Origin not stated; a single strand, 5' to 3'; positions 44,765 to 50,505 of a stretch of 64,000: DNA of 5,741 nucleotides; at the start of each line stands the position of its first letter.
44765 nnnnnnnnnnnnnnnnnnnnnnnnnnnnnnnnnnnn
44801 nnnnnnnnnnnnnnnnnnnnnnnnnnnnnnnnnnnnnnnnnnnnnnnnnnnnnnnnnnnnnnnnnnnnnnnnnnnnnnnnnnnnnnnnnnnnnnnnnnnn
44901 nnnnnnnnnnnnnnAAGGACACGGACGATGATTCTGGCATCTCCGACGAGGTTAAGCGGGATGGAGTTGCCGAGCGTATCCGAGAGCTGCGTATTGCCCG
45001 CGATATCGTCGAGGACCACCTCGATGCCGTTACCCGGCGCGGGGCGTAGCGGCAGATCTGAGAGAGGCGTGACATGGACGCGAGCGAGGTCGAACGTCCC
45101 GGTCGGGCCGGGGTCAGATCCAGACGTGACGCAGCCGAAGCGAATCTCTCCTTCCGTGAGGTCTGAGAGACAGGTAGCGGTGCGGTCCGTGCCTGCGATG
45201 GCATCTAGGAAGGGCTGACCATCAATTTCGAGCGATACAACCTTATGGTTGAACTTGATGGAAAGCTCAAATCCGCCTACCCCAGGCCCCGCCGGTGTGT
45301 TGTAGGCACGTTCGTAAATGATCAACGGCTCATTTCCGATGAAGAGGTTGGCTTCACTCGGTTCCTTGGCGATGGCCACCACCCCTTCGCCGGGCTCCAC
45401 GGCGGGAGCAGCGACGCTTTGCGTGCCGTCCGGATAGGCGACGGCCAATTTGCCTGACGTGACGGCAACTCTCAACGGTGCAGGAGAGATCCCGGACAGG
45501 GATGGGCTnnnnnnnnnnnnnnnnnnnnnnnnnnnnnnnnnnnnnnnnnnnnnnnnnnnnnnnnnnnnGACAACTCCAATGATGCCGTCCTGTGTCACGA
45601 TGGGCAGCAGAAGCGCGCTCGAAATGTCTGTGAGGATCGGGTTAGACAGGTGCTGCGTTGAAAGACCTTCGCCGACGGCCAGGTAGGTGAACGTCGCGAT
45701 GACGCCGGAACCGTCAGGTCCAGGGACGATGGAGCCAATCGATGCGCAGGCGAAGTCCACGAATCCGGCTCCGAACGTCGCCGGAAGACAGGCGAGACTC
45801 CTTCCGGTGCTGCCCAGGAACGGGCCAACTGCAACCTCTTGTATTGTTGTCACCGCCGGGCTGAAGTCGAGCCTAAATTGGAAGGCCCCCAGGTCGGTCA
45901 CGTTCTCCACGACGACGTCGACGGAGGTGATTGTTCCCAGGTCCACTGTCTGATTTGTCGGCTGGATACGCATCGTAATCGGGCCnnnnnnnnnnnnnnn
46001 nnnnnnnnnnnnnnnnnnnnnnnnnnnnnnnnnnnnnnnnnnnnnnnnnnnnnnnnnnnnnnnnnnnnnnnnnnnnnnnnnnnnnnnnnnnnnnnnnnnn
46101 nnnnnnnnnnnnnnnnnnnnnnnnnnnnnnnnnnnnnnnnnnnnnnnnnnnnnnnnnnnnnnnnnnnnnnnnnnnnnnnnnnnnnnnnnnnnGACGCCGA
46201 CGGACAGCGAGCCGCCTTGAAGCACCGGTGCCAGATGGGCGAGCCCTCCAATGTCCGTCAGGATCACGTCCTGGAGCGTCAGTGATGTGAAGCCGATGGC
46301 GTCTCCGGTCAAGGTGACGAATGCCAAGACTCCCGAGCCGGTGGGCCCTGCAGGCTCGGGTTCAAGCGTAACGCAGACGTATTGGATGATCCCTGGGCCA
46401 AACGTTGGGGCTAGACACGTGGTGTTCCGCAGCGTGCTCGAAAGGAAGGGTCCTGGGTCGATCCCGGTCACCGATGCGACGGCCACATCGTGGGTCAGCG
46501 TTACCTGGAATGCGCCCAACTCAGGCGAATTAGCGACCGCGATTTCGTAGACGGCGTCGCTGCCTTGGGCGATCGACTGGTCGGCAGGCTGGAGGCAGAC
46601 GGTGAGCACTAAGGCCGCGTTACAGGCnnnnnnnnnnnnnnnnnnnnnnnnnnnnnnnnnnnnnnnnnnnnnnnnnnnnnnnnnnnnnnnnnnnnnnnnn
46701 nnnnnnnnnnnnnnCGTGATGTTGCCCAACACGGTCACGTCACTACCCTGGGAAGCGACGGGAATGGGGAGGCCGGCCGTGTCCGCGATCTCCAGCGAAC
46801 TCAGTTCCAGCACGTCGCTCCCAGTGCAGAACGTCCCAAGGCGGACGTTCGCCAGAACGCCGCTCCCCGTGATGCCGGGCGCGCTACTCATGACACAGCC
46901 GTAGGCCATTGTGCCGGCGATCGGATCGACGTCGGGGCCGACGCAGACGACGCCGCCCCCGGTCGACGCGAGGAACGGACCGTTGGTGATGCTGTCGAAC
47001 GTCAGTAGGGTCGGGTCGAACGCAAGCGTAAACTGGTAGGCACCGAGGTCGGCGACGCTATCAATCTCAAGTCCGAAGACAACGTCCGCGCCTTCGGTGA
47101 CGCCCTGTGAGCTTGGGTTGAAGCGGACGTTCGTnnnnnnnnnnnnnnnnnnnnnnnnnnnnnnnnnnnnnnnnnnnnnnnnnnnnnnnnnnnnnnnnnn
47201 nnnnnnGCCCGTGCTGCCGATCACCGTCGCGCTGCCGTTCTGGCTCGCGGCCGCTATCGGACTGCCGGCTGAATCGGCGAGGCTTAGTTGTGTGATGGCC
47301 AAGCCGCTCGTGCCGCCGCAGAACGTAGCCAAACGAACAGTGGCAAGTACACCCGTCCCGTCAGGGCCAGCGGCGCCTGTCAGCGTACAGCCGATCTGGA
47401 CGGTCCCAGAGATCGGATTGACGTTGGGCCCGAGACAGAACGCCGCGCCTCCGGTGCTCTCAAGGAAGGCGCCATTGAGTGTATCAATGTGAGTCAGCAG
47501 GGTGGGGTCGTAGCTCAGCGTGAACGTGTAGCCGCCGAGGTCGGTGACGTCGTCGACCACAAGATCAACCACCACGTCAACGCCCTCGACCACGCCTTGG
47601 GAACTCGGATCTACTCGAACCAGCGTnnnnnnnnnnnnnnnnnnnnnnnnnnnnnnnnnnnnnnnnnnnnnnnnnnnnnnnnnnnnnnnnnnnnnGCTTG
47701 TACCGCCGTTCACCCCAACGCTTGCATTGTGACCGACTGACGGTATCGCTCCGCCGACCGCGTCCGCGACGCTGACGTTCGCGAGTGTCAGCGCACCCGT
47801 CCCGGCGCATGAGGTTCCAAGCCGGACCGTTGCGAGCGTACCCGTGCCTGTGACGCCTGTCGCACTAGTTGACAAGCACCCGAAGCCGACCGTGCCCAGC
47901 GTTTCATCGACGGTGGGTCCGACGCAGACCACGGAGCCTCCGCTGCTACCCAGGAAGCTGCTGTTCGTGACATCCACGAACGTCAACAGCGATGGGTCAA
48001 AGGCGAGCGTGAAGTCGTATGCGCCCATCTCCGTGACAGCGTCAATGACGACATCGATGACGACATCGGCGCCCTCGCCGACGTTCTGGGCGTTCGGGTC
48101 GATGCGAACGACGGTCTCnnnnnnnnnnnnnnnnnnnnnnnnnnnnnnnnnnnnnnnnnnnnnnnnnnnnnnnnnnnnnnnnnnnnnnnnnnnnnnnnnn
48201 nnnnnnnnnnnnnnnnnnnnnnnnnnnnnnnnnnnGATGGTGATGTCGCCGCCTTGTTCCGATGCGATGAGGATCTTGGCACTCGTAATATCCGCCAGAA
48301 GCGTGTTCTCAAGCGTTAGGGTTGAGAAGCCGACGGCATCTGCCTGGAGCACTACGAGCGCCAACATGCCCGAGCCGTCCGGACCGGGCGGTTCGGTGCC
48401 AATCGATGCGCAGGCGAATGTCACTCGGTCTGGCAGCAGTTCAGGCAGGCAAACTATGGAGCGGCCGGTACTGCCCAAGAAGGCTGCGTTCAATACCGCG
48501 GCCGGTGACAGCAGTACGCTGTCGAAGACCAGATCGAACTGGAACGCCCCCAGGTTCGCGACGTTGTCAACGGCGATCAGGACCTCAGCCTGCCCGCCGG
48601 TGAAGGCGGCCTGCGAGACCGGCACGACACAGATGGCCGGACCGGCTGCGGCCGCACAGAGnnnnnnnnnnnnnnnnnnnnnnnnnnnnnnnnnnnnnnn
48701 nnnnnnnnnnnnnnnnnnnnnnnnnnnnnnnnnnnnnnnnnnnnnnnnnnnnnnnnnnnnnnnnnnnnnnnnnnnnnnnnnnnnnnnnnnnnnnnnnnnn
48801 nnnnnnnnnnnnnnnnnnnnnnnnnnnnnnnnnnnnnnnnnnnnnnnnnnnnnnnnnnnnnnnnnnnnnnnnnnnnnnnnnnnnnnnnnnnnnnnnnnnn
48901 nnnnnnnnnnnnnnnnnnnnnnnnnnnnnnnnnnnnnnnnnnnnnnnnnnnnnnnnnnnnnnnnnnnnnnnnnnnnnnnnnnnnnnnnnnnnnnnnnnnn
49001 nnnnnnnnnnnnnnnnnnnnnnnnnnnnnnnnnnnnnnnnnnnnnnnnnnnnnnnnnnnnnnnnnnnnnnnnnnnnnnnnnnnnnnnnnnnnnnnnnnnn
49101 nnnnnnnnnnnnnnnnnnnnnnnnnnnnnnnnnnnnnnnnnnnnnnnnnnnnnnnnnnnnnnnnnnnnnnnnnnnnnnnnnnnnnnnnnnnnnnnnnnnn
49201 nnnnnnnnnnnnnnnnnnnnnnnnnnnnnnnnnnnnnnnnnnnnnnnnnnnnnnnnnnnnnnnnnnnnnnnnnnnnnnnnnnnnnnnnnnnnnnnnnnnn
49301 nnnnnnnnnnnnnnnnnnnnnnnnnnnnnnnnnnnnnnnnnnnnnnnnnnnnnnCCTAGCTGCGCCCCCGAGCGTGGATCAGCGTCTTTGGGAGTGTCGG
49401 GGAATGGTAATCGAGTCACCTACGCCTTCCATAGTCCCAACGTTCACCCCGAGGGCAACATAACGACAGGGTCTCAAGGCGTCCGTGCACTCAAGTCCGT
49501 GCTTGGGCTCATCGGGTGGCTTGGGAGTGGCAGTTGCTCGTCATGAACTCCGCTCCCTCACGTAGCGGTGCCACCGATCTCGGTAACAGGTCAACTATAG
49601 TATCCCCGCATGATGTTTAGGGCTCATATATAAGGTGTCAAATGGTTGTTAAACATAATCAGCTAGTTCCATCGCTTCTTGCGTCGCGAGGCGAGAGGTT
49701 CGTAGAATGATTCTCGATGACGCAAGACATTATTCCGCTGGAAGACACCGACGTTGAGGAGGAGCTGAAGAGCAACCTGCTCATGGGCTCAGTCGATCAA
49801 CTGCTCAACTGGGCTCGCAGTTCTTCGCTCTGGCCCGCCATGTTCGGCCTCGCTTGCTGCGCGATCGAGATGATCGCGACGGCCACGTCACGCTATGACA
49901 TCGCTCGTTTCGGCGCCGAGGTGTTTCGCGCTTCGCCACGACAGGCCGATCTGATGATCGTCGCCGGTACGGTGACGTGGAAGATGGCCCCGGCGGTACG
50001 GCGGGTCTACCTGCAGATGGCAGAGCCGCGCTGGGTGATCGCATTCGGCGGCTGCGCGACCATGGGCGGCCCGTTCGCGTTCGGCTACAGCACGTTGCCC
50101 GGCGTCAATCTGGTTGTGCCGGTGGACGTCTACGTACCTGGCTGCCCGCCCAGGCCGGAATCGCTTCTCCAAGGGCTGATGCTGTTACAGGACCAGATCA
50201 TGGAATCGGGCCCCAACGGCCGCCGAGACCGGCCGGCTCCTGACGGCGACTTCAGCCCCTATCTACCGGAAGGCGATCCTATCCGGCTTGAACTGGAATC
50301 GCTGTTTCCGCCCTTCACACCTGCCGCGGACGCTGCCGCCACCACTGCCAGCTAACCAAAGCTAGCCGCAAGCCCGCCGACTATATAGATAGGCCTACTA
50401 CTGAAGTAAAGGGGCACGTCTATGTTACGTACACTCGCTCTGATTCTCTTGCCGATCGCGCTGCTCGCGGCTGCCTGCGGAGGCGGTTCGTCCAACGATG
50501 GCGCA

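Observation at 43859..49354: Scaffoldin architecture: 7+1 cohesins, an internal dockerin, a long PT stalk and an LPDTG anchor with an extended cytoplasmic tail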

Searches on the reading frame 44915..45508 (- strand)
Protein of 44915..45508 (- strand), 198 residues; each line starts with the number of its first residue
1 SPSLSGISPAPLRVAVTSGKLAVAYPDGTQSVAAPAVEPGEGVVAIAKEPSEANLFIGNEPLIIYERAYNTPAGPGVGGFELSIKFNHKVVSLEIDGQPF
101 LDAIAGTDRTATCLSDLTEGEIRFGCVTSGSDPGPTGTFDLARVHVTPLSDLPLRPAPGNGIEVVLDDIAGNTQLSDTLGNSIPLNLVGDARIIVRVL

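Call 7: search_protein_families(library=pfam, proteins=[window:44915-45508:-], max_evalue=10)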
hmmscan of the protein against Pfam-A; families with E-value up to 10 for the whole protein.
seq(198 aa): 0 families
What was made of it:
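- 44915..45382 (-): Cohesin 8 (class C, the dyad cohesin), aa 1325-1480, fused without a linker to the dockerin. No Pfam hit (call 7).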

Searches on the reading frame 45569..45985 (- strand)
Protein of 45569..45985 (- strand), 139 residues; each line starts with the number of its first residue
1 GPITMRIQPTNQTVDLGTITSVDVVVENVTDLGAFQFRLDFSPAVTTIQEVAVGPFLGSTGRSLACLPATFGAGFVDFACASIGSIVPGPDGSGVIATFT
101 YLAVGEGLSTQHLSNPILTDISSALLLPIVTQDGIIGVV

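Call 7: search_protein_families(library=pfam, proteins=[window:45569-45985:-], max_evalue=10)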
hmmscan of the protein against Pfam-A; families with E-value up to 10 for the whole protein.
seq(139 aa): 1 family
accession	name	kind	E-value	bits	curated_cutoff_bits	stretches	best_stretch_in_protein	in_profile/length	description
PF00963.24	Cohesin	-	0.0036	18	24.1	1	11-57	7-55/139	Cohesin domain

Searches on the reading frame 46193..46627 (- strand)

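Call 7: search_protein_families(library=pfam, proteins=[window:46193-46627:-], max_evalue=10)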
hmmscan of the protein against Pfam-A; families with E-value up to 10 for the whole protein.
seq(145 aa): 1 family
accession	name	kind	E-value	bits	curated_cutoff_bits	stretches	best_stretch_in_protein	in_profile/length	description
PF00963.24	Cohesin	-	0.087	13.5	24.1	1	20-62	11-55/139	Cohesin domain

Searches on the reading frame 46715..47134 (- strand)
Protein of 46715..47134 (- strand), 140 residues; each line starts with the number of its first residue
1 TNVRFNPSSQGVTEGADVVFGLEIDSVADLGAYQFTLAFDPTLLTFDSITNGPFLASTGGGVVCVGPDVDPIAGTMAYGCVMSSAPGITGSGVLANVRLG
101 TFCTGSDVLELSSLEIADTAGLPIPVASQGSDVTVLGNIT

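Call 7: search_protein_families(library=pfam, proteins=[window:46715-47134:-], max_evalue=10)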
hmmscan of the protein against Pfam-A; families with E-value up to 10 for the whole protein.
seq(140 aa): 1 family
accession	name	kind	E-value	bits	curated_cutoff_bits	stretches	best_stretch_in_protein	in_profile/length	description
PF00963.24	Cohesin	-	7.7e-06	26.6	24.1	1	13-98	11-98/139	Cohesin domain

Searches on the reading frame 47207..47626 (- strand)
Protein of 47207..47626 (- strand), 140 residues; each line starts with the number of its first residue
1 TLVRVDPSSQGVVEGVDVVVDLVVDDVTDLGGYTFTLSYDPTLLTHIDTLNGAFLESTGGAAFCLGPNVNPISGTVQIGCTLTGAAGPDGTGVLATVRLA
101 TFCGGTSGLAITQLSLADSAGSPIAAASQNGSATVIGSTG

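Call 7: search_protein_families(library=pfam, proteins=[window:47207-47626:-], max_evalue=10)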
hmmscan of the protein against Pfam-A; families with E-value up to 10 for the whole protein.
seq(140 aa): 1 family
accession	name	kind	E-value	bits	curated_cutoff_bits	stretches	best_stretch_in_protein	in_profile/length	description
PF00963.24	Cohesin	-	1.2e-06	29.3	24.1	1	15-99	13-99/139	Cohesin domain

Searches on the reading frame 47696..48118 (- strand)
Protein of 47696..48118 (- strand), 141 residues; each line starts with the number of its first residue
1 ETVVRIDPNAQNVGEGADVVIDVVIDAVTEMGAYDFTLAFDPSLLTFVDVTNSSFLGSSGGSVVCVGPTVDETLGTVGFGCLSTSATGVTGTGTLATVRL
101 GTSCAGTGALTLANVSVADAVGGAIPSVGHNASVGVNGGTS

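Call 7: search_protein_families(library=pfam, proteins=[window:47696-48118:-], max_evalue=10)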
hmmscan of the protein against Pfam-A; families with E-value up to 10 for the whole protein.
seq(141 aa): 1 family
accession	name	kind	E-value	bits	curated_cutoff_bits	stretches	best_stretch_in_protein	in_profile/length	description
PF00963.24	Cohesin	-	3.6e-08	34.1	24.1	1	14-100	11-99/139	Cohesin domain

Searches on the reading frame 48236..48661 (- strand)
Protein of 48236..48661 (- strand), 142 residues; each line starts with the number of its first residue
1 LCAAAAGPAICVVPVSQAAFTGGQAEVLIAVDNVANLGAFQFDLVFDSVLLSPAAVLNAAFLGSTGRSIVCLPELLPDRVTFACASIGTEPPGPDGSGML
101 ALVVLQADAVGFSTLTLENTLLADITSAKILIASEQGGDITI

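Call 7: search_protein_families(library=pfam, proteins=[window:48236-48661:-], max_evalue=10)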
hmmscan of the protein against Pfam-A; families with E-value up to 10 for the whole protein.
seq(142 aa): 2 families
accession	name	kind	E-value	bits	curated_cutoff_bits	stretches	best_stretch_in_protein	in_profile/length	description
PF00963.24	Cohesin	-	0.025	15.2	24.1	1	20-58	11-51/139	Cohesin domain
PF19522.4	DUF6052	-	0.14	13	25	1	9-34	27-52/61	Family of unknown function (DUF6052)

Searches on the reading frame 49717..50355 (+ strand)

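Call 9: search_protein_families(library=pfam, proteins=[window:49717-50355:+], max_evalue=0.01)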
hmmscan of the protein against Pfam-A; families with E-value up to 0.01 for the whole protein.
window:49717-50355:+ (212 aa): 1 family
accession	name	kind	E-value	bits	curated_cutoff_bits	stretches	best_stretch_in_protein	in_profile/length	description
PF01058.29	Oxidored_q6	-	3.4e-28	98.4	27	1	47-156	1-127/128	NADH ubiquinone oxidoreductase, 20 Kd subunit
